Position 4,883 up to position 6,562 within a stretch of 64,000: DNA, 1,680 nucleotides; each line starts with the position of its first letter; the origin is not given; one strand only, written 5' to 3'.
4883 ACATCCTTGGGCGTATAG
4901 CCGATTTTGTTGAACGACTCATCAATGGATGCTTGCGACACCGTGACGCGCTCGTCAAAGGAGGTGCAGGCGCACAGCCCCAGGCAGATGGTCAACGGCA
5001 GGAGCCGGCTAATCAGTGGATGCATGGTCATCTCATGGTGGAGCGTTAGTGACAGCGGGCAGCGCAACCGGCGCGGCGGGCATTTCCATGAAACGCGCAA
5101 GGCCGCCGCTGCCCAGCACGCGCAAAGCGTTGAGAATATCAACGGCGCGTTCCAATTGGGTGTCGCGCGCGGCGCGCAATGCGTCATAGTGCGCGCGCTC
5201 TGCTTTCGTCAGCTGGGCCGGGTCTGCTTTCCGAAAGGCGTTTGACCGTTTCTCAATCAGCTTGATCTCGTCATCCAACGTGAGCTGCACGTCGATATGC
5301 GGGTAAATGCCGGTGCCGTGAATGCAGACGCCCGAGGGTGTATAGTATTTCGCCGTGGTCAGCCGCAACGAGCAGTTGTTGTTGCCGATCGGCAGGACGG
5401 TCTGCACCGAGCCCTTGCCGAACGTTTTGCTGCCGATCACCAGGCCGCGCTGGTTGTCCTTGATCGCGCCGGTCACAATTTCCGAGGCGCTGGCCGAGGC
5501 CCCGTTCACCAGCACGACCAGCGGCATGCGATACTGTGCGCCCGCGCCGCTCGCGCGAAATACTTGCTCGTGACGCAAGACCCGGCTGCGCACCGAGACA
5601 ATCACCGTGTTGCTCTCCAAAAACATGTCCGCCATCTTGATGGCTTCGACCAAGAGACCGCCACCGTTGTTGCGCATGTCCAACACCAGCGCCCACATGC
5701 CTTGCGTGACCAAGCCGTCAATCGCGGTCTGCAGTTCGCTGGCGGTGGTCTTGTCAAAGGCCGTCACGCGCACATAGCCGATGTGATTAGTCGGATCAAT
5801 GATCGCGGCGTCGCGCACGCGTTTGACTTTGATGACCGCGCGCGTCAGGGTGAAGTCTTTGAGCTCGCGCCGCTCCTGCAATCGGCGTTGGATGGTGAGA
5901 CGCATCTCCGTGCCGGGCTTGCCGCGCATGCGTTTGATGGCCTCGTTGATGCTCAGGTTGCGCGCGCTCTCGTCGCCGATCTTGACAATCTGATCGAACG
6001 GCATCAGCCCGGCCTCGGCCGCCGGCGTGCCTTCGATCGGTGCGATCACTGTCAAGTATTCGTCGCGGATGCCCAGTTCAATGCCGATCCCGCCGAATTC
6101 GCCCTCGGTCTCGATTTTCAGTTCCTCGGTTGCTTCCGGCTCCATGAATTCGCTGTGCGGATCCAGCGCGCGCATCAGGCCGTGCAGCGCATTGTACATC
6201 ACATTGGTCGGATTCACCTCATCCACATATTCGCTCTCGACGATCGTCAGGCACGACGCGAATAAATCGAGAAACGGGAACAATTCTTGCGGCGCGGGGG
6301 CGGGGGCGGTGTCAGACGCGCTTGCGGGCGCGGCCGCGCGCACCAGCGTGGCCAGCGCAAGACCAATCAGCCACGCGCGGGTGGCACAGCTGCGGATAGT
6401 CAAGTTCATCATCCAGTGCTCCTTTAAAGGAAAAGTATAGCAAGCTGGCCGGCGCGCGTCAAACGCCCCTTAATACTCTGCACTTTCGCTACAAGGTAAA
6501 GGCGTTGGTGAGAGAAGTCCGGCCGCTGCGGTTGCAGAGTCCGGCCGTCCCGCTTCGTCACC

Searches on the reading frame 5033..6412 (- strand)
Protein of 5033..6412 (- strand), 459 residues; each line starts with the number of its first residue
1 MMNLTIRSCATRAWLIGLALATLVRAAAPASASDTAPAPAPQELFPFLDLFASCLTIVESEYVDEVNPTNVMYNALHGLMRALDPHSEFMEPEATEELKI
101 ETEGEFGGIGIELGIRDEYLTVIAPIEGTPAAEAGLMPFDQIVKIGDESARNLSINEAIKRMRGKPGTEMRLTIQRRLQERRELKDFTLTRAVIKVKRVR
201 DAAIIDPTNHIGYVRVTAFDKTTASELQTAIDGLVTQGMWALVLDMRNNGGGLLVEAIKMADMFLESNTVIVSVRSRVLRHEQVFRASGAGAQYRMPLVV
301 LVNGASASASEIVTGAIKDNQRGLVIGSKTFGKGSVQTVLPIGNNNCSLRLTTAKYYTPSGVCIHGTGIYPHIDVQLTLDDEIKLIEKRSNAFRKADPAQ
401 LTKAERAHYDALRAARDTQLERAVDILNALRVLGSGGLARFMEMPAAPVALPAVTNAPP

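Call 10: search_protein_families(library=pfam, proteins=[window:5033-6412:-], max_evalue=0.001)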
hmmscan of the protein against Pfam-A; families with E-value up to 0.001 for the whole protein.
window:5033-6412:- (459 aa): 4 families
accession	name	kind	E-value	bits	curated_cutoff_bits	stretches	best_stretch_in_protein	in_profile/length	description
PF03572.23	Peptidase_S41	-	6.4e-52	175.9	24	1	210-375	1-165/165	Peptidase family S41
PF17820.7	PDZ_6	-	3.4e-08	33.6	27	1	122-176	2-54/54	PDZ domain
PF13180.12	PDZ_2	-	2e-07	31.6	27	1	107-177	1-70/80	PDZ domain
PF00595.29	PDZ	-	3.3e-07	31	23.2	1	99-175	3-81/81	PDZ domain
